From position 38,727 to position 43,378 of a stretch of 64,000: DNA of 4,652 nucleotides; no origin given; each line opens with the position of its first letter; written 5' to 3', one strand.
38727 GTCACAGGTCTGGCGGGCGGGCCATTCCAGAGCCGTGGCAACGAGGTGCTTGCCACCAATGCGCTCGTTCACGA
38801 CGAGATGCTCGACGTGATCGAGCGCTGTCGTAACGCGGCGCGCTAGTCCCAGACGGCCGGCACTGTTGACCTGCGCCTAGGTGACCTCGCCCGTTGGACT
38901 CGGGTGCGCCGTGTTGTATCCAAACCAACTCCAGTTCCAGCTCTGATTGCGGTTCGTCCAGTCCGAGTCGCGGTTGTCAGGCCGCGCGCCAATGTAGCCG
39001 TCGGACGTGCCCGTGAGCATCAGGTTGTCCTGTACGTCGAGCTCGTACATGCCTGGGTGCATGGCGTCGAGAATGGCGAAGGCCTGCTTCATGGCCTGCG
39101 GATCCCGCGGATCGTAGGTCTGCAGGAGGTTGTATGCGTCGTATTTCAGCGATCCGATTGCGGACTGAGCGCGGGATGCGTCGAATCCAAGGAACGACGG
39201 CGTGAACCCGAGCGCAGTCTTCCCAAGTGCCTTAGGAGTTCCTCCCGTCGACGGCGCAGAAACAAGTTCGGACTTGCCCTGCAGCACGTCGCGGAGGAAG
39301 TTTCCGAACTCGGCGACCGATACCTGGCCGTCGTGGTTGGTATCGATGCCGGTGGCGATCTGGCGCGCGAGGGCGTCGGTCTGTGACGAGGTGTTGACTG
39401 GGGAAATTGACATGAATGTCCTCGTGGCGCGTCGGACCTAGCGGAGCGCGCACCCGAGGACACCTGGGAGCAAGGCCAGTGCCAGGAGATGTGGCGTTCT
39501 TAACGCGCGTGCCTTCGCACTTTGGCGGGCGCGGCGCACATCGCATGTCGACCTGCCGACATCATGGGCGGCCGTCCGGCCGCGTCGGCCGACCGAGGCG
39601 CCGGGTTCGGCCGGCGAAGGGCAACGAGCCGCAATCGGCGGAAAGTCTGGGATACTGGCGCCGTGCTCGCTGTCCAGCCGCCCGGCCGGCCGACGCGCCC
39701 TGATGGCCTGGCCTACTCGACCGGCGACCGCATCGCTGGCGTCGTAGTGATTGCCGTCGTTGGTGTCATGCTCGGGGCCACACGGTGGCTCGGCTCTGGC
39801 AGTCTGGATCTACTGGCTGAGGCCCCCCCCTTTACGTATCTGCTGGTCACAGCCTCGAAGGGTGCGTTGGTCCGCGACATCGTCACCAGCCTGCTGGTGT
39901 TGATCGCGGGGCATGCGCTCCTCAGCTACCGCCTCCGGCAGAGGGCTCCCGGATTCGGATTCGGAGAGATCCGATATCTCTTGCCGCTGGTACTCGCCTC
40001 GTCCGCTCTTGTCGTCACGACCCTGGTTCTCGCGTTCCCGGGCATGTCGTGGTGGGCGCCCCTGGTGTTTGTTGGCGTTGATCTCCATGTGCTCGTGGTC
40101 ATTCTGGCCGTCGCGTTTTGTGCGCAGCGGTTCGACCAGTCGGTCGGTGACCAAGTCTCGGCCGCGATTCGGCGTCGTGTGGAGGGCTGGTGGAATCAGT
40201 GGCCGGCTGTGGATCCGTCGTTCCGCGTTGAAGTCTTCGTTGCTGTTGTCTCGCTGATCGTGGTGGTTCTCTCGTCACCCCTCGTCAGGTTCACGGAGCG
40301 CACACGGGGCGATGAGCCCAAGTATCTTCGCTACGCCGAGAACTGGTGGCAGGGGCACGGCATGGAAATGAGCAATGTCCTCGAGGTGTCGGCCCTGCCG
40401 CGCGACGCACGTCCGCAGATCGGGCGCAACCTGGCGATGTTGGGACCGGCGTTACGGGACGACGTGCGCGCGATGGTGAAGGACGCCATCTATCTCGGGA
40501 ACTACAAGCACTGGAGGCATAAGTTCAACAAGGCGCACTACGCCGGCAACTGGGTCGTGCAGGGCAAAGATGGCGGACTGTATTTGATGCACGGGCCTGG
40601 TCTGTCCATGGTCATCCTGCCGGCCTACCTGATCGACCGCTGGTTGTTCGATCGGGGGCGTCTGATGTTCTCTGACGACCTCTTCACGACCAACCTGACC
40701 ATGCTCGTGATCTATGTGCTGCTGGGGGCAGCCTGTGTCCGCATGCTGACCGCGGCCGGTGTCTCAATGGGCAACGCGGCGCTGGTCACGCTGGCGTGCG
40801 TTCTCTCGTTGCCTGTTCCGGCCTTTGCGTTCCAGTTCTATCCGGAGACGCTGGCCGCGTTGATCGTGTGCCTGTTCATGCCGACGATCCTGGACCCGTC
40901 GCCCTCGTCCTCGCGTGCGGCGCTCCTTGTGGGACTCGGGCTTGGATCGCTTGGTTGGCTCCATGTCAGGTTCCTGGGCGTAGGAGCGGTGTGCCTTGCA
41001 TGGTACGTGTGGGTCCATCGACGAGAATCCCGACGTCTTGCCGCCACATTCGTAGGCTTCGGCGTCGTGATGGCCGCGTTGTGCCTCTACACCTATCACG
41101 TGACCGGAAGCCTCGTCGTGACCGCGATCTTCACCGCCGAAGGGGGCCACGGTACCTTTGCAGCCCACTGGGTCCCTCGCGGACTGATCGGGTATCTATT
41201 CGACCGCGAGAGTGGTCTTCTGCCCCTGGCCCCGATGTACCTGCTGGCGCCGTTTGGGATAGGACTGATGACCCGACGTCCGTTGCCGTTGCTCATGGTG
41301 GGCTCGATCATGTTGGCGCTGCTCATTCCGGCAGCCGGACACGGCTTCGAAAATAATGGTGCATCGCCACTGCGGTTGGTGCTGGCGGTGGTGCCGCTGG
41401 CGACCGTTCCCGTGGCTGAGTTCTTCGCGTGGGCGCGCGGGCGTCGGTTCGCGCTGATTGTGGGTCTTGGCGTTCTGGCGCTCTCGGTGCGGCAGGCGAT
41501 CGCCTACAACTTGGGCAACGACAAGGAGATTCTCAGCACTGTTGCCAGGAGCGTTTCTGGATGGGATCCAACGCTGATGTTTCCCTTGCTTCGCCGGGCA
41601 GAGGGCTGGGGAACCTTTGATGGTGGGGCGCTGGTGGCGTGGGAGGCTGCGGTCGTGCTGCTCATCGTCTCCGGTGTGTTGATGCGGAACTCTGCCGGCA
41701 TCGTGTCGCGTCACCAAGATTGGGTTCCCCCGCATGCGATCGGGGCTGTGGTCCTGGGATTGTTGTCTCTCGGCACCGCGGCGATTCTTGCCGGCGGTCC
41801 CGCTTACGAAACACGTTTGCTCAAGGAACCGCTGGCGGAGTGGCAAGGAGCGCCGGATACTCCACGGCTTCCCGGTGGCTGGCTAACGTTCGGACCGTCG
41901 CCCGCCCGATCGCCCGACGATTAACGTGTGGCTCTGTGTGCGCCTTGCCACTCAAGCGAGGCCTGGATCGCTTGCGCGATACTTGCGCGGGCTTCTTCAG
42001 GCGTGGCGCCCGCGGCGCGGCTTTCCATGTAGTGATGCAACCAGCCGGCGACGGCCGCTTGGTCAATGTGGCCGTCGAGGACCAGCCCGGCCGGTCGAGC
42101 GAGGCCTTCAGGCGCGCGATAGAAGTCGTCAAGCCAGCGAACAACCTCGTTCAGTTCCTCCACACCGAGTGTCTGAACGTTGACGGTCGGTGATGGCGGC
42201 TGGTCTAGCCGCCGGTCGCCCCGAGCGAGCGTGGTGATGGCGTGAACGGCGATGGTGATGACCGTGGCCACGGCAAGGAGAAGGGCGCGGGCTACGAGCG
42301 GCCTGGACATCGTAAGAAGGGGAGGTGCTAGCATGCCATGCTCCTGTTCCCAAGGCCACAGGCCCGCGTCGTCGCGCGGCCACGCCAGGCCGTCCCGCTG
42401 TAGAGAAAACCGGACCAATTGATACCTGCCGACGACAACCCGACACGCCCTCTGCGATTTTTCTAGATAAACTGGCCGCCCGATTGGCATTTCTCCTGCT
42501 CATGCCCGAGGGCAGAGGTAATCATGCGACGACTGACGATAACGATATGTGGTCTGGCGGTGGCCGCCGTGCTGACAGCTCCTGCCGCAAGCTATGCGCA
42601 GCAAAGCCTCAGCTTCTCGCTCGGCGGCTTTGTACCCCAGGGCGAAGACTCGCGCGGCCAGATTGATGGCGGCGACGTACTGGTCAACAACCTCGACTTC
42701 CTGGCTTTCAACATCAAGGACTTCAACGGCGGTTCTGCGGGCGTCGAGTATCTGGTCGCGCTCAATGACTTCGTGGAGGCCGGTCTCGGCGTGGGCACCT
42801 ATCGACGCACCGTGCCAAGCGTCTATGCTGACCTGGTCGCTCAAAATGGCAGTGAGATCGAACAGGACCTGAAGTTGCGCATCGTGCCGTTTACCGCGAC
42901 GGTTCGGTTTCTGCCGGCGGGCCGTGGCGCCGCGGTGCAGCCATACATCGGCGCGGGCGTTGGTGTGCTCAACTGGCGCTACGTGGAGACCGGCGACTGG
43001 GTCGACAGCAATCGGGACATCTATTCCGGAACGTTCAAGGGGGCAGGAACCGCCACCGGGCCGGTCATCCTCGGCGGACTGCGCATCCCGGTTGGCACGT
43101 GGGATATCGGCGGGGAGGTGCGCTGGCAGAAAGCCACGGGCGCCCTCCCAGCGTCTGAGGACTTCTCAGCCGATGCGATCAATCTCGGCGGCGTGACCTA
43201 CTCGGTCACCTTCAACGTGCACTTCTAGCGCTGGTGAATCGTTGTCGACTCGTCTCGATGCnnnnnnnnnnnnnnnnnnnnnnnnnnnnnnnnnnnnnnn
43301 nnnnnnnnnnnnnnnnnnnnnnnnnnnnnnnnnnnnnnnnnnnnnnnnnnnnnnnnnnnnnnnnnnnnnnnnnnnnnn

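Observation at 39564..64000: Recurring module: ArnT-like GT-C glycosyltransferase followed by a small OM beta-barrel and, twice, a repeat lipoprotein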

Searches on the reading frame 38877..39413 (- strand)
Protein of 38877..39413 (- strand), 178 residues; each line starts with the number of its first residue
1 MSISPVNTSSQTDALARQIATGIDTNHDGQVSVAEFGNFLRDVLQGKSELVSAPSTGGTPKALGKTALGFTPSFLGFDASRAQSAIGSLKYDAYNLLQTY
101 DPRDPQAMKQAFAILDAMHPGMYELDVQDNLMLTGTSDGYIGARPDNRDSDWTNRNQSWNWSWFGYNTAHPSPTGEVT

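Call 5: search_protein_families(library=pfam, proteins=[window:38877-39413:-], max_evalue=0.01)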
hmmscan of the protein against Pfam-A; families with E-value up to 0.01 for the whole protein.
window:38877-39413:- (178 aa): 3 families
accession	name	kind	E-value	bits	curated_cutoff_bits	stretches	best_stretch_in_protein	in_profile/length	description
PF13405.12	EF-hand_6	-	0.00039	20.4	25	1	23-41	9-27/30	EF-hand domain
PF13202.12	EF-hand_5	-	0.00046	20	25.9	1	23-40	8-25/25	EF hand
PF00036.39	EF-hand_1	-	0.0034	17.3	25.4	1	23-42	9-28/29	EF hand domain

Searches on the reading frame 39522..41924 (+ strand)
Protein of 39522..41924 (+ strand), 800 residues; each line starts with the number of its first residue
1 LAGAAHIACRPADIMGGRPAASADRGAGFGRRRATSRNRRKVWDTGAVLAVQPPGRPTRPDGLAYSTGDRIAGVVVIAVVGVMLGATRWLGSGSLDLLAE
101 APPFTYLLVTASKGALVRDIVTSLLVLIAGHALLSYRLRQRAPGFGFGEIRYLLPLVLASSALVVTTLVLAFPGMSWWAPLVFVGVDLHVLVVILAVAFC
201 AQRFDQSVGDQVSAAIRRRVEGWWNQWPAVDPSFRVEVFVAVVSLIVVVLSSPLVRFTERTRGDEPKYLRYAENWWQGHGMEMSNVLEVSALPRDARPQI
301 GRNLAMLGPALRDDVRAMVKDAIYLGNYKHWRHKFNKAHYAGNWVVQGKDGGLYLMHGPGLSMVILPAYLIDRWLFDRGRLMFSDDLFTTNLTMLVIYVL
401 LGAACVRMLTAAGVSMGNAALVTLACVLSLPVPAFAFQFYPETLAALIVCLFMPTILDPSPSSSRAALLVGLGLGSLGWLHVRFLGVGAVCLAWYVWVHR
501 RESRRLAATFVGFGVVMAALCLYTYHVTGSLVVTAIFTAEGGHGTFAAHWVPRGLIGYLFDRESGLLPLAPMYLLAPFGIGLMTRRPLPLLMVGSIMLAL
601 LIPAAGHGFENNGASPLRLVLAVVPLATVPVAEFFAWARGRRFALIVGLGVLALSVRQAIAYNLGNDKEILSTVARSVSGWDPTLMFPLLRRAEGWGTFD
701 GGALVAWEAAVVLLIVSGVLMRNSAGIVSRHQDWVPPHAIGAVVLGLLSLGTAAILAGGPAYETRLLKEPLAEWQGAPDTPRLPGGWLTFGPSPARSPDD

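Call 3: search_protein_families(library=pfam, proteins=[window:39522-41924:+], max_evalue=0.01)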
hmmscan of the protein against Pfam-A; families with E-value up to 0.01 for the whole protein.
window:39522-41924:+ (800 aa): 0 families

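Call 6: search_protein_families(library=ncbifam, proteins=[window:39522-41924:+], max_evalue=0.01)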
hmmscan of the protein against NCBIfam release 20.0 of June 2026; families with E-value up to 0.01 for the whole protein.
window:39522-41924:+ (800 aa): 0 families

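Call 47: find_homologous_proteins(query=window:39564-41924:+, max_evalue=0.001)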
Query window:39564-41924:+ (786 aa): 28 proteins with E <= 0.001 among 8000 candidates.
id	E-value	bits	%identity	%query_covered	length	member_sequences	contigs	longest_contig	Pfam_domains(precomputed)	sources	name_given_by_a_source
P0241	0.0e+0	1751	99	100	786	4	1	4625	-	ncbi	-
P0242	8.8e-190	651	47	91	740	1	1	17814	-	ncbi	-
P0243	1.3e-151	525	43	89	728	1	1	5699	-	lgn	-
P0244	2.5e-149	517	43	87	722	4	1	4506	-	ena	-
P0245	4.4e-149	516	43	87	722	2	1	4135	-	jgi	jgi:hypothetical protein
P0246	4.5e-149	516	44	84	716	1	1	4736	-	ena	-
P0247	6.5e-149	516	43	88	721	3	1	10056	-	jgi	jgi:hypothetical protein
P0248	1.2e-147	511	42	89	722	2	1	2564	-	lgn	-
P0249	3.4e-146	507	41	88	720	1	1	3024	-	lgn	-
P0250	7.3e-145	502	44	79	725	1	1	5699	-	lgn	-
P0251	4.4e-144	500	41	89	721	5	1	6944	-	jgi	jgi:hypothetical protein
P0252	5.5e-143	496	45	75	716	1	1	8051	-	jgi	jgi:hypothetical protein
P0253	2.7e-140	487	40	89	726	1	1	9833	-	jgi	-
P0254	5.5e-138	479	45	75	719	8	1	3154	-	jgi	-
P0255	2.3e-129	451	37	93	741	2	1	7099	-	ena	-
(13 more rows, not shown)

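Call 49: find_encoding_contigs(protein=P0242, flank=8000, max_places=1)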
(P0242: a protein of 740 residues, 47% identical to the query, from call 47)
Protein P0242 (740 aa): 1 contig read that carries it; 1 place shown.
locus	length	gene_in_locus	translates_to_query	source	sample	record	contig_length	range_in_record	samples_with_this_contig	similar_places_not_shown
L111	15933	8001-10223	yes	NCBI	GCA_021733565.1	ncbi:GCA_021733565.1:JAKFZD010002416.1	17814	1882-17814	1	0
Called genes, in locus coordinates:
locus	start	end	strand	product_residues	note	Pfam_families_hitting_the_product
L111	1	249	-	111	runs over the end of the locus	-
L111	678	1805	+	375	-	-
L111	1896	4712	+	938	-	PF00069:Pkinase, PF07714:PK_Tyr_Ser-Thr, PF03109:ABC1 (weak), PF13428:TPR_14 (faint), PF07719:TPR_2 (faint), PF14559:TPR_19 (faint), PF13432:TPR_16 (faint)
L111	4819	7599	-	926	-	PF00069:Pkinase, PF01636:APH (faint), PF07714:PK_Tyr_Ser-Thr, PF03109:ABC1 (weak), PF00515:TPR_1 (faint), PF13414:TPR_11 (faint), PF13431:TPR_17 (faint), PF14559:TPR_19 (faint)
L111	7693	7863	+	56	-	-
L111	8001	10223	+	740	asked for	-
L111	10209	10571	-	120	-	-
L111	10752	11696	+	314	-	PF00903:Glyoxalase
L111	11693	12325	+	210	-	PF01738:DLH (faint), PF02230:Abhydrolase_2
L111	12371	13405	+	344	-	PF13177:DNA_pol3_delta2, PF00004:AAA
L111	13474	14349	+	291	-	PF04166:PdxA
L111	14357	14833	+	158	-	PF01668:SmpB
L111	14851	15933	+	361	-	?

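Call 50: find_encoding_contigs(protein=P0247, flank=8000, max_places=1)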
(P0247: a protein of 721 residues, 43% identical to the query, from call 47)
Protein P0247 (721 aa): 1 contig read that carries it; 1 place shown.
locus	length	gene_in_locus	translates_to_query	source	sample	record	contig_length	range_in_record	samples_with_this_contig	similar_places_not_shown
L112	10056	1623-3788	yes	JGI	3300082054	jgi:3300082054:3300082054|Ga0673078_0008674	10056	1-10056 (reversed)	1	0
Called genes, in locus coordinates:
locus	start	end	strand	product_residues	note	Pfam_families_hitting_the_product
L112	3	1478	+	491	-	?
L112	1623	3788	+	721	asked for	-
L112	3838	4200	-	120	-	-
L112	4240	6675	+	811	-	PF00521:DNA_topoisoIV, PF03989:DNA_gyraseA_C (faint)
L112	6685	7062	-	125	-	PF19762:DUF6249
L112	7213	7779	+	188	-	PF04542:Sigma70_r2, PF08281:Sigma70_r4_2, PF04545:Sigma70_r4 (weak)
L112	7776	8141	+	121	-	-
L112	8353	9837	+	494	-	PF01936:NYN, PF12872:OST-HTH (faint)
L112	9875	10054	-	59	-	?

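Call 51: find_encoding_contigs(protein=P0253, flank=8000, max_places=1)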
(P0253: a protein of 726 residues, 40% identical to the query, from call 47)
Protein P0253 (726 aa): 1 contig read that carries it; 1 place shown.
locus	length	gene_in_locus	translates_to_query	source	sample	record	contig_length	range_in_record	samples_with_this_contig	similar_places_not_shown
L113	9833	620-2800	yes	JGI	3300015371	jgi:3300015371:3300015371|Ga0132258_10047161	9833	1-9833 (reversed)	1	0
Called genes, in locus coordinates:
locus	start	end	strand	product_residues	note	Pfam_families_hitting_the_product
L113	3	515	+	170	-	?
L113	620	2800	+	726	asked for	-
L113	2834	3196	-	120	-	-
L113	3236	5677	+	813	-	PF00521:DNA_topoisoIV, PF03989:DNA_gyraseA_C (faint)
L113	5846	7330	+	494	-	PF01936:NYN, PF12872:OST-HTH (faint)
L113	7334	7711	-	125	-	-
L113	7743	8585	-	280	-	-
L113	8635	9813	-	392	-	-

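Call 75: search_protein_families(library=pfam, proteins=[P0242], max_evalue=0.05)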
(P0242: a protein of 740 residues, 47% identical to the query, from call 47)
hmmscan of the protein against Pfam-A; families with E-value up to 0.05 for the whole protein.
P0242 (740 aa): 0 families

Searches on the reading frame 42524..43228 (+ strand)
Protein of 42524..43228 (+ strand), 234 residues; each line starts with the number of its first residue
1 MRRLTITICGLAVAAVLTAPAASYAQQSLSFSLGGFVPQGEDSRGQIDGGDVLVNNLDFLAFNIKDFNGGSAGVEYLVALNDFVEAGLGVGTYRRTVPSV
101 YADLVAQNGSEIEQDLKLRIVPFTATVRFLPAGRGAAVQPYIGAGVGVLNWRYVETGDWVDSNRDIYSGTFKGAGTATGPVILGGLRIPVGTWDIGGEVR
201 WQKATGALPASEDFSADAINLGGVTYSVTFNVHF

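Call 3: search_protein_families(library=pfam, proteins=[window:42524-43228:+], max_evalue=0.01)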
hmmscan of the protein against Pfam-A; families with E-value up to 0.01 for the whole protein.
window:42524-43228:+ (234 aa): 0 families

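Call 6: search_protein_families(library=ncbifam, proteins=[window:42524-43228:+], max_evalue=0.01)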
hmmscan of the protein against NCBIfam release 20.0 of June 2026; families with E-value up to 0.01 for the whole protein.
window:42524-43228:+ (234 aa): 0 families

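Call 60: search_solved_structures(query=A4, max_evalue=10)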
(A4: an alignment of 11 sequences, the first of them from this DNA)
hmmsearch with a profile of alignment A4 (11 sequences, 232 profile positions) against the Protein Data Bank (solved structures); distinct sequences matched with E-value up to 10: 1.
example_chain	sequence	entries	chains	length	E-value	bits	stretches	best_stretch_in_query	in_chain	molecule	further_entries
3k7x_A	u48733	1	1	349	1.2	11.5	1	47-106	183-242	Lin0763 protein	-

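Call 61: search_protein_families(library=pfam, alignment_id=A4, max_evalue=1)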
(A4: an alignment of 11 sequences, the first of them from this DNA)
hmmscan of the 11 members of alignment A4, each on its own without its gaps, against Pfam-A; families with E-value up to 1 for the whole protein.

A. member 1, seq(234 aa): 1 family
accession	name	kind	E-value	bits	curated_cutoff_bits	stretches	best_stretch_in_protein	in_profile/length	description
PF03922.20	OmpW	-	0.11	12.8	24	1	117-147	80-109/195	OmpW family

B. families by the number of members that match (of 11 scanned): 6 families
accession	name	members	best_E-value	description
PF03922.20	OmpW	9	0.0003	OmpW family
PF13505.12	OMP_b-brl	7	4.1e-08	Outer membrane protein beta-barrel domain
PF02462.21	Opacity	5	0.0041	Opacity family porin protein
PF19345.5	MTHFR_2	1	0.0043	Mycobacterial methylenetetrahydrofolate reductase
PF09411.16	PagL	1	0.047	Lipid A 3-O-deacylase (PagL)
PF13117.11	Cag12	1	0.062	Cag pathogenicity island protein Cag12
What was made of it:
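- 42524..43228 (+): B1: small OmpW-like OM beta-barrel with a signal peptide and a C-terminal Phe. Orthologues hit OmpW (9 of 11) and OMP_b-brl (7 of 11, best 4e-8) (call 61).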
